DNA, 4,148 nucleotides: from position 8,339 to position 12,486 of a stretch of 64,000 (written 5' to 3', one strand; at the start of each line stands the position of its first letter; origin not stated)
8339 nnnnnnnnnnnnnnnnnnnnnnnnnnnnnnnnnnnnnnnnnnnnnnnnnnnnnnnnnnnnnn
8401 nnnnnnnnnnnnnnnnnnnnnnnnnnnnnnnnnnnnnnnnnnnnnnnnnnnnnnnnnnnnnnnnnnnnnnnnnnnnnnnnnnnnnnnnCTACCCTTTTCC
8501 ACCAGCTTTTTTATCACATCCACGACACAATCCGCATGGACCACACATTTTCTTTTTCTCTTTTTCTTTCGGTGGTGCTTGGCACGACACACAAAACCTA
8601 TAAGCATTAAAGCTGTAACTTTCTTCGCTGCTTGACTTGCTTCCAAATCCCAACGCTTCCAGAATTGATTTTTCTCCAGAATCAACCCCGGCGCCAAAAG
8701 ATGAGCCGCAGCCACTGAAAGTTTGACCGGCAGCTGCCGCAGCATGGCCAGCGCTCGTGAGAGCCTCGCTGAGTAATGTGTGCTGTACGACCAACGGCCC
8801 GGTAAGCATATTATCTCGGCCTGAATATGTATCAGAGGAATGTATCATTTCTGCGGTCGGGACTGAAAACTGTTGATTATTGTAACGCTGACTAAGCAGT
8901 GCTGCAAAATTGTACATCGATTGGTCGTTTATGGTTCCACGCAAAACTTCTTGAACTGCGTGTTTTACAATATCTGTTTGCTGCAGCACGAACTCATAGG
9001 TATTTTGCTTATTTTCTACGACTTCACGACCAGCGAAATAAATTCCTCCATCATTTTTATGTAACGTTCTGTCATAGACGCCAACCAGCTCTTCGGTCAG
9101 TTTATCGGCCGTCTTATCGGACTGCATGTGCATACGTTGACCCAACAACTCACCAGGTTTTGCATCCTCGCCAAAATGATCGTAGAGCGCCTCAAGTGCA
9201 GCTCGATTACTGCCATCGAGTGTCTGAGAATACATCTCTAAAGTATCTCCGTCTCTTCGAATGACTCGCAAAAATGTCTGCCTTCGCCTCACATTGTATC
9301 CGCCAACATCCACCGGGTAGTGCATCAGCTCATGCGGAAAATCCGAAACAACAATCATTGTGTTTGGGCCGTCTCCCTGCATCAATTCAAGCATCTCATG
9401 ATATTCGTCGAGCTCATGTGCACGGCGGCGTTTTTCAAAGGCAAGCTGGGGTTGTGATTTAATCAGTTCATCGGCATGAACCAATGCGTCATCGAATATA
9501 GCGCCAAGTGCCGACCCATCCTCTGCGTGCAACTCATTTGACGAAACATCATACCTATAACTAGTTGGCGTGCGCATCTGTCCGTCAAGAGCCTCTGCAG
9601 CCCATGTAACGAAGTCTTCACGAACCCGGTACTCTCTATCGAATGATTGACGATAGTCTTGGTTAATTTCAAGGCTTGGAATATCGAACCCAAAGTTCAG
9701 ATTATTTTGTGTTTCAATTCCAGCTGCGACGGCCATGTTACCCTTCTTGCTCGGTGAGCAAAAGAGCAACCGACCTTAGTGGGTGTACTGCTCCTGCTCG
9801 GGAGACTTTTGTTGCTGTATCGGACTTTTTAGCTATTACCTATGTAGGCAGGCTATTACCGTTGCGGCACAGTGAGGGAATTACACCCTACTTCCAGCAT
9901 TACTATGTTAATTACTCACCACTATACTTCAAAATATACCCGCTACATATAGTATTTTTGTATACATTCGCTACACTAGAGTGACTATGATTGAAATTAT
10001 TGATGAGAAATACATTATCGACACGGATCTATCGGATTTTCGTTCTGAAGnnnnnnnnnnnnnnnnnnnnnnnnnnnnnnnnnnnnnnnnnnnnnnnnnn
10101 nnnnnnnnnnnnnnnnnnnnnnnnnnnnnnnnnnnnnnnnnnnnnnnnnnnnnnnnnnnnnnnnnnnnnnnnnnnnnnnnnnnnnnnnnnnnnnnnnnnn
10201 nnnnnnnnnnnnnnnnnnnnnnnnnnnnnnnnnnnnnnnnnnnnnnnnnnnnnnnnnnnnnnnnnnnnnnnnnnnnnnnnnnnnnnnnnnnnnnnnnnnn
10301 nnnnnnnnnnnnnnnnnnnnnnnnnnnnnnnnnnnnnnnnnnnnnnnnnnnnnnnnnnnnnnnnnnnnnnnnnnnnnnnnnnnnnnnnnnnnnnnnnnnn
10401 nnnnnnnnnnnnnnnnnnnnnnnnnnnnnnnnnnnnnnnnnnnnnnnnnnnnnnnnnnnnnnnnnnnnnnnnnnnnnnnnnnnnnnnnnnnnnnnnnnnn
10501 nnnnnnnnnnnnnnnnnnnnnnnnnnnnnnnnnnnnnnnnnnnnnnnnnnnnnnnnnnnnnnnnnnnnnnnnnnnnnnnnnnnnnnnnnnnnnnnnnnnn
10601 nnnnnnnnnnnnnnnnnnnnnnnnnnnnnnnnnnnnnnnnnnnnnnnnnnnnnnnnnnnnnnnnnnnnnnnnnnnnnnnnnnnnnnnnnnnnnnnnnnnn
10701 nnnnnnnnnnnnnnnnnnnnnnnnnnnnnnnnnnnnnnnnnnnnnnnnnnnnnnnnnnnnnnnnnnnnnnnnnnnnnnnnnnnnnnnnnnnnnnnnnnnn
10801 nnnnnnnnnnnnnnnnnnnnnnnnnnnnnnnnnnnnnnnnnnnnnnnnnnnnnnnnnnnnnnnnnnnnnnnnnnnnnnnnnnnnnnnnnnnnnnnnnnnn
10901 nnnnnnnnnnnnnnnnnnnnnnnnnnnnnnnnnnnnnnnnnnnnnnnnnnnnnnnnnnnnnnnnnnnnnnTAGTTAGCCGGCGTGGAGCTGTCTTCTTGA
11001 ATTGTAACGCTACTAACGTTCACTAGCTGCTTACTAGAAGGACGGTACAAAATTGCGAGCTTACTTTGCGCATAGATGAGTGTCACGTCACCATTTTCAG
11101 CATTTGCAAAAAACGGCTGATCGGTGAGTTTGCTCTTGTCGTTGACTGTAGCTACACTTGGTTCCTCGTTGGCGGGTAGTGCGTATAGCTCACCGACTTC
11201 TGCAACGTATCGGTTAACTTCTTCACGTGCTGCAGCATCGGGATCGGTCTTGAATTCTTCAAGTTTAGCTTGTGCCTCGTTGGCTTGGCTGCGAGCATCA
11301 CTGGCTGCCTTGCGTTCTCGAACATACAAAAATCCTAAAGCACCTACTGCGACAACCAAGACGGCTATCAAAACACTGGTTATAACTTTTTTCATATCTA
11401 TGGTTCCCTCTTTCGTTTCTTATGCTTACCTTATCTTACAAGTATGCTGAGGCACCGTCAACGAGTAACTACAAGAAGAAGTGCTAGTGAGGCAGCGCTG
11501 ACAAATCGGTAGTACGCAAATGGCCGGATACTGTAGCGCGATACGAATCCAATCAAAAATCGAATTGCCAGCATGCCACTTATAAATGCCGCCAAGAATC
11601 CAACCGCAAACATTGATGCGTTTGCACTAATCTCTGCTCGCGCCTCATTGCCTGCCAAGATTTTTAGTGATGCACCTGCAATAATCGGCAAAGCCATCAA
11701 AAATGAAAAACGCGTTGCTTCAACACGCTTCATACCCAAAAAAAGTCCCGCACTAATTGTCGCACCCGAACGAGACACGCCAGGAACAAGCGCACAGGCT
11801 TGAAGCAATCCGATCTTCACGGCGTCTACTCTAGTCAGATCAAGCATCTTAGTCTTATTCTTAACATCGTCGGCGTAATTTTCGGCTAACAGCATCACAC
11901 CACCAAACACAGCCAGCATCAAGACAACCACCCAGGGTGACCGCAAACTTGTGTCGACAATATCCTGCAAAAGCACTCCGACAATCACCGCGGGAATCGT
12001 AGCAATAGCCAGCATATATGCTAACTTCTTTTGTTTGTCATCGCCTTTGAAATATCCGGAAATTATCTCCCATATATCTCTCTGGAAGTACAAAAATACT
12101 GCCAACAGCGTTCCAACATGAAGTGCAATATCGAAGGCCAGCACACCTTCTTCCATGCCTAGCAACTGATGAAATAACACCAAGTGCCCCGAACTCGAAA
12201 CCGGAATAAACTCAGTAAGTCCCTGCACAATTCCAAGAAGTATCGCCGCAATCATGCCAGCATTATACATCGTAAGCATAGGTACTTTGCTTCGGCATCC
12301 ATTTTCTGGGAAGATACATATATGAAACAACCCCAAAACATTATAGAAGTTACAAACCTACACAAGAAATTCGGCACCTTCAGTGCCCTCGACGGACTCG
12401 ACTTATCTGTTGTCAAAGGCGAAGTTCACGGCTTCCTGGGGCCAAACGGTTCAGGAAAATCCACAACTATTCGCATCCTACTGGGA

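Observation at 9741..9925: Candidate cobalamin riboswitch controlling genes that are not part of any known B12 regulon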

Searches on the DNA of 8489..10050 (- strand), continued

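Call 58: search_with_rna_model(model_id=R1, sources=[L056, L057, L058, L059, L060, L061, L062, L063], max_evalue=1, show_alignments=3)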
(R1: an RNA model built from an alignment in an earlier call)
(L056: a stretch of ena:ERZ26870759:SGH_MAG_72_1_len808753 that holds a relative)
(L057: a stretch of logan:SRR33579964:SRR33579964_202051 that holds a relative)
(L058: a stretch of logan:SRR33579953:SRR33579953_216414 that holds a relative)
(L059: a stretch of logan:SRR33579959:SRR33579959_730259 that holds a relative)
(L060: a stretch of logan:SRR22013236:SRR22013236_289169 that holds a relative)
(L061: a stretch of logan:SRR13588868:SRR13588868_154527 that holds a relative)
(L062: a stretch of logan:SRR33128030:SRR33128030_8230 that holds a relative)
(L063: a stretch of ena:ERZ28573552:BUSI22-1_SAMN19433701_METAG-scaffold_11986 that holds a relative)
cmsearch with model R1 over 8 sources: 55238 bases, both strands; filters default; matches with E-value up to 1: 8.
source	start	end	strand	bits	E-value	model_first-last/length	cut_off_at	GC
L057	177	282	+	58.8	7.5e-12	1-90/90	no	0.52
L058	174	279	+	58.8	7.5e-12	1-90/90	no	0.52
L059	174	279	+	58.8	7.5e-12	1-90/90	no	0.52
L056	3875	4000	+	53.7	1.2e-10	1-90/90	no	0.52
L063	2393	2521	+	51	5.2e-10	1-90/90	no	0.56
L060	3831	3947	+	49.9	9.2e-10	1-90/90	no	0.51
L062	3823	3946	+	48.4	2.1e-09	1-90/90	no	0.44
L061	3823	3949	+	46.1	7.4e-09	1-90/90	no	0.49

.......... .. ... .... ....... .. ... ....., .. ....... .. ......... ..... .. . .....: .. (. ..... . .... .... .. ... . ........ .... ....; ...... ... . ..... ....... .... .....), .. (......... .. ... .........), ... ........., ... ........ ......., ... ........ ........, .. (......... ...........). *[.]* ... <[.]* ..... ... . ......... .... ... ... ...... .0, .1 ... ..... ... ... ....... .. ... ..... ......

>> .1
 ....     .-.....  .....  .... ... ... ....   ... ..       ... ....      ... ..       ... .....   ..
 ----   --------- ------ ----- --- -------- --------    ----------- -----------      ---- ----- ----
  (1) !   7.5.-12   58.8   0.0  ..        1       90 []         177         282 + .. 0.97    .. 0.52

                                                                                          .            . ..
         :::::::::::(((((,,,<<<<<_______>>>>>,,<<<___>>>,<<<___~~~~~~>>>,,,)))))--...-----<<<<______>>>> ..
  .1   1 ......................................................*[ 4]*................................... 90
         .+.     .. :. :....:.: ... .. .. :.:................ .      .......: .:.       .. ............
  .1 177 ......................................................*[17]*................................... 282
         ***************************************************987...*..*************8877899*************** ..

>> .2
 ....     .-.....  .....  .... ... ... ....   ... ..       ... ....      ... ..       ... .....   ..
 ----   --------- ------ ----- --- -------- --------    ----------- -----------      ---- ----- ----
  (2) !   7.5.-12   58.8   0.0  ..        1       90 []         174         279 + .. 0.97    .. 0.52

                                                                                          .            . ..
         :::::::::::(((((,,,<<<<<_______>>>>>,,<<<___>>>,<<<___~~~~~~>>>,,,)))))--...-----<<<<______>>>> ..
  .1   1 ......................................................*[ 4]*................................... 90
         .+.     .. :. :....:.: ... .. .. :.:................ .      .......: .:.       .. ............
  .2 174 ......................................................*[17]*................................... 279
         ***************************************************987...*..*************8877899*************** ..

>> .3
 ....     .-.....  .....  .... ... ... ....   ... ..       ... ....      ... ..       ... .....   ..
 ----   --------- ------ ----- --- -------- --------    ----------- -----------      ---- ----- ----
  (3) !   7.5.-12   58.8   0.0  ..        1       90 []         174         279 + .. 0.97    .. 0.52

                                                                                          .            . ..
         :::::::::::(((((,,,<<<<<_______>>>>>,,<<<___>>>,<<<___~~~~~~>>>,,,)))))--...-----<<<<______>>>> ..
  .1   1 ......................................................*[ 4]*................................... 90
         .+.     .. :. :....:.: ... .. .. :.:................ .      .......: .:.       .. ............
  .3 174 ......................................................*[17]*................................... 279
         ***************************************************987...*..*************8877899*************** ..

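Call 59: search_rna_families(sources=[L056, L057, L060, L061, L062, L063], threshold=gathering, show_alignments=2)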
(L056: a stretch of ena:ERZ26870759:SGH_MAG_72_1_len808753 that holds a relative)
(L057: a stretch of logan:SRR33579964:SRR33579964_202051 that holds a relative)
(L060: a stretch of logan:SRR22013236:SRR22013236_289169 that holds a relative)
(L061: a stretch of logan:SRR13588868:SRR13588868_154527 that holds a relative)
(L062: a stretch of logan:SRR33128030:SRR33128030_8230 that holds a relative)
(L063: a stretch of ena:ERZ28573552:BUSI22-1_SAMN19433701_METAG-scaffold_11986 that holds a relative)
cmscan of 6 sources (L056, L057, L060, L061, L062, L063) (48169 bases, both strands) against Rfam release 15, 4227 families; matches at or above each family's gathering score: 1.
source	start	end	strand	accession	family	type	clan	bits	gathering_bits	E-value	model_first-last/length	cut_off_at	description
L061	3800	3941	+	RF00174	Cobalamin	Cis-reg; riboswitch;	CL00101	32.8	31.5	0.00011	1-189/189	no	Cobalamin riboswitch aptamer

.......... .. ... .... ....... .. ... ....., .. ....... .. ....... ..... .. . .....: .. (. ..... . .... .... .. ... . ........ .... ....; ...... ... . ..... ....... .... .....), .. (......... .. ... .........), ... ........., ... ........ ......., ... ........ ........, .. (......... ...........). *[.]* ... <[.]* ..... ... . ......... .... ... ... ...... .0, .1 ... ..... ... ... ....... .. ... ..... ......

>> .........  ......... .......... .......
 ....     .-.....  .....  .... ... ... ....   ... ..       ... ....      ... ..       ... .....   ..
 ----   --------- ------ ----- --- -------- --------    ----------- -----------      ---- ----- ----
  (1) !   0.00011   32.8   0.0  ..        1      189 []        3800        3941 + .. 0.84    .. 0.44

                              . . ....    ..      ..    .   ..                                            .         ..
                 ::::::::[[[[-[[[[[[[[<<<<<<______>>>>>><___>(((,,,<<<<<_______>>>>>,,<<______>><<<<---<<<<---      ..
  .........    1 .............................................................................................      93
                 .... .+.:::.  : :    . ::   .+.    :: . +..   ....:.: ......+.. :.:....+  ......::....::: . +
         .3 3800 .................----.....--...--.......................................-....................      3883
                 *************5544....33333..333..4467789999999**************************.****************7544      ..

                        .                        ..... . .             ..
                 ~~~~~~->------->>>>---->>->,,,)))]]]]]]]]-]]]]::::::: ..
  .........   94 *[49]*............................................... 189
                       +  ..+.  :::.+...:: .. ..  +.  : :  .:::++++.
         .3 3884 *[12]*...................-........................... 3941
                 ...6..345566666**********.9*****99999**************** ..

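Call 68: search_with_rna_model(model_id=R1, sources=[L064, L065, L066, L067, L068, L069, L070, L071, L072, L073, L074, L075, L076, L077, L078, L079, L080, L081, L082, L083, L084, L085, L086, L087, L088, L089, L090, L091, L092, L093, L094, L095, L096, L097, L098, L099, L100, L101, L102, L103, L104, L105, L106, L107, L108, L109, L110, L111, L112, L113, L114, L115, L116, L117, L118, L119, L120, L121, L122, L123, L124, L125, L126, L127, L128, L129, L130, L131, L132, L133, L134, L135, L136, L137, L138, L139, L140, L141, L142, L143, L144, L145, L146, L147, L148, L149, L150, L151, L152, L153, L154, L155, L156, L157, L158, L159, L160, L161, L162, L163], max_evalue=0.01)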
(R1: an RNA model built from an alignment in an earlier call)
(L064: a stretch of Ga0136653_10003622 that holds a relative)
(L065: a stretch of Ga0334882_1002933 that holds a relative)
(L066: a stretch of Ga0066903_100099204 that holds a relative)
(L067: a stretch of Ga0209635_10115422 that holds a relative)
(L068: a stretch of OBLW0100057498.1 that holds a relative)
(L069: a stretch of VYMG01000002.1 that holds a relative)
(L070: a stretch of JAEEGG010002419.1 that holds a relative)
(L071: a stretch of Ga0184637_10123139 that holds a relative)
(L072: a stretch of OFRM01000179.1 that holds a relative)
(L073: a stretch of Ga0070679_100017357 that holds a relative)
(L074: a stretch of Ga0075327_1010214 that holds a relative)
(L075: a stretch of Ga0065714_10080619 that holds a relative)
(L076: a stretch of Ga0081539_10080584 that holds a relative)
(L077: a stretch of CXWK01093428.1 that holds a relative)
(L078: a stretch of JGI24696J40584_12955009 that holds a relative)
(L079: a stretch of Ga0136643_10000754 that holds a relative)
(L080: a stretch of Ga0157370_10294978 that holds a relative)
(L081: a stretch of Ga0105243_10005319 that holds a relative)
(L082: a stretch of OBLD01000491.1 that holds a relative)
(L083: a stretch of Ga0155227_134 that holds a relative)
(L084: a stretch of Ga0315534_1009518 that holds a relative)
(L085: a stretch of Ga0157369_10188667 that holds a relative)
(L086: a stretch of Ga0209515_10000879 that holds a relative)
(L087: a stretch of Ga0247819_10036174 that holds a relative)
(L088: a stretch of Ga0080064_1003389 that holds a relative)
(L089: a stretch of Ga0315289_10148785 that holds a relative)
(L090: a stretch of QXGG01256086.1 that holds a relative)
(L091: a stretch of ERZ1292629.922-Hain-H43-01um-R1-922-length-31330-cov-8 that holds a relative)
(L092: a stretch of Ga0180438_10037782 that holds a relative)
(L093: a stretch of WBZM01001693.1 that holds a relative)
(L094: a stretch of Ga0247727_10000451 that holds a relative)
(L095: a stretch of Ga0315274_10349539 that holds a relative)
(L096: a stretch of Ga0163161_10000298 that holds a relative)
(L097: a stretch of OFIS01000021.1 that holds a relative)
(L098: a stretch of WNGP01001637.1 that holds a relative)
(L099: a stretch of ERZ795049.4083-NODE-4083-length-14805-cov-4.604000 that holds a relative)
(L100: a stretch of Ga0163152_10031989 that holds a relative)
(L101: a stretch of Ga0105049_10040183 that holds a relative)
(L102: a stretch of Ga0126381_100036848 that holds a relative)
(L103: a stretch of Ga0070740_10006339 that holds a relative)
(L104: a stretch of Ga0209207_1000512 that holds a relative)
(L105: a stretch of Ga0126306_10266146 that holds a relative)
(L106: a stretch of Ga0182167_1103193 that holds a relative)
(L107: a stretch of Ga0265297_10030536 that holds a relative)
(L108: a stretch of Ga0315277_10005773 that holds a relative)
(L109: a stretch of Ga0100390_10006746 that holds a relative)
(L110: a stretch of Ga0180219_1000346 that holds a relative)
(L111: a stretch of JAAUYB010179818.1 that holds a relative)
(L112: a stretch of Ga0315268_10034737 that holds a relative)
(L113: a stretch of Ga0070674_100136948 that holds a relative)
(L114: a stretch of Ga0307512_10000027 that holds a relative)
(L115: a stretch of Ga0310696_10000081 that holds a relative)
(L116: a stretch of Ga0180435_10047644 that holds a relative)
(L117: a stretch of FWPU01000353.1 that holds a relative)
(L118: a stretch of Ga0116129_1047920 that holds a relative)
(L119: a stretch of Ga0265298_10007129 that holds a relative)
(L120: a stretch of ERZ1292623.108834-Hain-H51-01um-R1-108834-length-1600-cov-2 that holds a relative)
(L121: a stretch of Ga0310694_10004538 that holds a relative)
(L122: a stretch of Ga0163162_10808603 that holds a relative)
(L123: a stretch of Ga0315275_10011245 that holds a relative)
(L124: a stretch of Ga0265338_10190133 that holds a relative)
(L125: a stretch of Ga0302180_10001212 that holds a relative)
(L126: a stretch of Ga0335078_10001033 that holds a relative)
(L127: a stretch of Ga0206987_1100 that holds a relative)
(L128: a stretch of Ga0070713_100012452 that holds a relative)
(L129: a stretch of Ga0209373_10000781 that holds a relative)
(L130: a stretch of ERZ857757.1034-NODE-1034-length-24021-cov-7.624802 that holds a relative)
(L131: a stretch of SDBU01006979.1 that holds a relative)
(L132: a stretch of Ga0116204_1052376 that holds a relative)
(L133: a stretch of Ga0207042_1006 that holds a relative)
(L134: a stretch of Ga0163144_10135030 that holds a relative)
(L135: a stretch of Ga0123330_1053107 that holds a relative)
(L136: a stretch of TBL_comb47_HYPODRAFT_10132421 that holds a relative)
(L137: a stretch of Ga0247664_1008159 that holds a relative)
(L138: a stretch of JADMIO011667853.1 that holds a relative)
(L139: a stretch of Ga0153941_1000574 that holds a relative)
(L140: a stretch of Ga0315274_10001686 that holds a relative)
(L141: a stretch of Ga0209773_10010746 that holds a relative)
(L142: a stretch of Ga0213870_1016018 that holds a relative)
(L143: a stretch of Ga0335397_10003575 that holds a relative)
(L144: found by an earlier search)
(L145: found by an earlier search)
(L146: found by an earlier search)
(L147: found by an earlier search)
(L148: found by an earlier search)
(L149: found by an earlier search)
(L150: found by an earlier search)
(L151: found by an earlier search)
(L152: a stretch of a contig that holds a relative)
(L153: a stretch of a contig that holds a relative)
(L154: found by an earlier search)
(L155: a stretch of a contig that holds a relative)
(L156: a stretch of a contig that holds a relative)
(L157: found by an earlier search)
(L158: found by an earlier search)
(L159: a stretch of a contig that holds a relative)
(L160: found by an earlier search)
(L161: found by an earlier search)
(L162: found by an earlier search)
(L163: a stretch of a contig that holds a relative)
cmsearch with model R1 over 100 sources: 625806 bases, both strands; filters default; matches with E-value up to 0.01: 37.
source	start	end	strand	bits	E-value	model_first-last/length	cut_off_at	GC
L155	5745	5834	-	93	8.2e-19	1-90/90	no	0.44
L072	2519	2652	+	73.8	2.6e-14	1-90/90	no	0.48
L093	5726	5827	+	71.5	8.9e-14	1-90/90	no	0.49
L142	750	839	+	68.3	5e-13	1-90/90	no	0.5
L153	268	363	+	66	1.7e-12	1-90/90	no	0.33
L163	1808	1897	-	65.5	2.3e-12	1-90/90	no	0.46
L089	244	336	+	61.5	2e-11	1-90/90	no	0.46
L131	8528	8617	+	61.3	2.3e-11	1-90/90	no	0.46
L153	1469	1557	+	59.8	5e-11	1-90/90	no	0.48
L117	6895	7034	-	56.2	3.6e-10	1-90/90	no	0.44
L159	568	667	+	52.5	2.6e-09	1-90/90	no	0.46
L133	1286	1394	-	50.6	7.4e-09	1-90/90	no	0.56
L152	1105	1220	+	48.7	2e-08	1-90/90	no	0.4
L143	1521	1623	-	48.2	2.7e-08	1-90/90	no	0.47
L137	1815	1930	-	46.5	6.5e-08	1-90/90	no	0.55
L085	2083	2167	-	44.7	1.8e-07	22-90/90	5'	0.54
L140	576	699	+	42.8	5e-07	1-90/90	no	0.56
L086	5078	5184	-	42.3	6.4e-07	1-90/90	no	0.55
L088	10875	10965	-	42.2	6.9e-07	1-90/90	no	0.46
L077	1150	1235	-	41.2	1.2e-06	1-90/90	no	0.53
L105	1044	1167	-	41.2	1.2e-06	1-90/90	no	0.48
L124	140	286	-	41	1.3e-06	1-90/90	no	0.44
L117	7848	7944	-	39.8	2.5e-06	1-90/90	no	0.47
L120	133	266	-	39.2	3.4e-06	1-90/90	no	0.52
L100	3945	4049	-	37.5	8.7e-06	1-90/90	no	0.48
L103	5926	6040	+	36.3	1.6e-05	1-90/90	no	0.5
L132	940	1060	-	35.9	2.1e-05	1-90/90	no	0.36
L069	5766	5852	+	34.9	3.5e-05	1-90/90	no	0.56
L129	2955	3040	-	34.1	5.6e-05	1-90/90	no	0.43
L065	4746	4794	-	33.7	6.6e-05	15-66/90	no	0.59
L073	6863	6966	-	33.6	7e-05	1-90/90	no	0.5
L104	2952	3080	+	33.5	7.5e-05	1-90/90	no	0.59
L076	1596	1708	+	32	0.00016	1-90/90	no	0.44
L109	6590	6676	-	30.7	0.00034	1-90/90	no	0.53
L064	5254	5354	+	27.5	0.0019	1-90/90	no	0.65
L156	3187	3287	+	27.5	0.0019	1-90/90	no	0.65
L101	363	452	+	25.1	0.0069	1-90/90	no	0.46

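Call 69: search_with_rna_model(model_id=R1, sources=[L164, L165, L166, L167, L168, L169, L170, L171, L172, L173, L174, L175, L176, L177, L178, L179, L180, L181, L182, L183], max_evalue=0.01)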
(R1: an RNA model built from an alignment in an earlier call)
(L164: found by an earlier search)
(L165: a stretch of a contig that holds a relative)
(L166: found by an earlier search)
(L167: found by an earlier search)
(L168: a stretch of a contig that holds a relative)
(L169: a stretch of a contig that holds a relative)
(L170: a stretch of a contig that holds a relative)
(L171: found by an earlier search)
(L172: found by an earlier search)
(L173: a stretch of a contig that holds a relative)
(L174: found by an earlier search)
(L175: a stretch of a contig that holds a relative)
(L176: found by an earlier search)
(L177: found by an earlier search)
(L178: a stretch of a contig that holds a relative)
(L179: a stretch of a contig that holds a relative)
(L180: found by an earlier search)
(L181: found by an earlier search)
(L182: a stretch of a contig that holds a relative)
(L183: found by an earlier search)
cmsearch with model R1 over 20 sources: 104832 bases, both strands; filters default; matches with E-value up to 0.01: 10.
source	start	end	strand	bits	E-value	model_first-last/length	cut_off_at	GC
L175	3349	3457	-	73.5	5.1e-15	1-90/90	no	0.48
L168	1670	1795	-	69.6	4.1e-14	1-90/90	no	0.5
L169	4683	4796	+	56.4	5.3e-11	1-90/90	no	0.49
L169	3125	3221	+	43.7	5e-08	1-90/90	no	0.41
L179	119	232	+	39.3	5.6e-07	1-90/90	no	0.47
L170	153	268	+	36.7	2.2e-06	1-90/90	no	0.53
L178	3048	3164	+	32.9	1.7e-05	1-90/90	no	0.58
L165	3908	4026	+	31.4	3.9e-05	1-90/90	no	0.53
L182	204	268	-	24.4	0.0017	20-62/90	no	0.62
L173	600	693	+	21.6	0.0079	1-90/90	no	0.6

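Call 96: search_with_rna_model(model_id=R1, sources=[L184, L186, L188, L190, L191, L189], max_evalue=0.1)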
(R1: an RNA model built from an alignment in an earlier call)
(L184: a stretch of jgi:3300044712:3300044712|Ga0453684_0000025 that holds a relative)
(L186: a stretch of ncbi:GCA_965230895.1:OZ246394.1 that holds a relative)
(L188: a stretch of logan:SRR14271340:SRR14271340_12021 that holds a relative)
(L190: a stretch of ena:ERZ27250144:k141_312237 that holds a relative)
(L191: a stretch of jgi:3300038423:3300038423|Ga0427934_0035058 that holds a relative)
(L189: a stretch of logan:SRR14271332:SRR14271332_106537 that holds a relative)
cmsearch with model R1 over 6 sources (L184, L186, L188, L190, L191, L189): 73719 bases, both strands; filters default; matches with E-value up to 0.1: 8.
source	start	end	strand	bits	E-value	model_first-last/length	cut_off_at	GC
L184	6326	6422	+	62.2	1.6e-12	1-90/90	no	0.35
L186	6856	6960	+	54.4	1.1e-10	1-90/90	no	0.45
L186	6205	6283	+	52.2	3.7e-10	1-90/90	no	0.44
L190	6849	6957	+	50.7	8.1e-10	1-90/90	no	0.5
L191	552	660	+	50.7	8.1e-10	1-90/90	no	0.5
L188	6854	6958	+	49.6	1.5e-09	1-90/90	no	0.42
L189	215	319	+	49.6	1.5e-09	1-90/90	no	0.42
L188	6184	6279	+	39.7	3.2e-07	1-90/90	no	0.49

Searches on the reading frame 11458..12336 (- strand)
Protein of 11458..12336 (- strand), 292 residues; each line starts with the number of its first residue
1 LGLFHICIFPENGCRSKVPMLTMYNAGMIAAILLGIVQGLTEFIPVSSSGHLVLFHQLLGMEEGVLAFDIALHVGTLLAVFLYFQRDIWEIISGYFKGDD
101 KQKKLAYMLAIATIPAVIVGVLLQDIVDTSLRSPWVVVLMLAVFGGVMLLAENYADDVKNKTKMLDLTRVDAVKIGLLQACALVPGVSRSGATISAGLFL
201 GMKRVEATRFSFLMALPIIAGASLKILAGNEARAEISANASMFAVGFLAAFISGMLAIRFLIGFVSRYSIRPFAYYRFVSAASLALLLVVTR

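Call 47: search_protein_families(library=pfam, proteins=[window:11458-12336:-], max_evalue=0.01)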
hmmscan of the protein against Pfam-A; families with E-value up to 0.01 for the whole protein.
window:11458-12336:- (292 aa): 1 family
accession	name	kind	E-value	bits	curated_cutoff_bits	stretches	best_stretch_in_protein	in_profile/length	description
PF02673.24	BacA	-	3.8e-83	279.5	33.4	1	31-281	1-255/257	Bacitracin resistance protein BacA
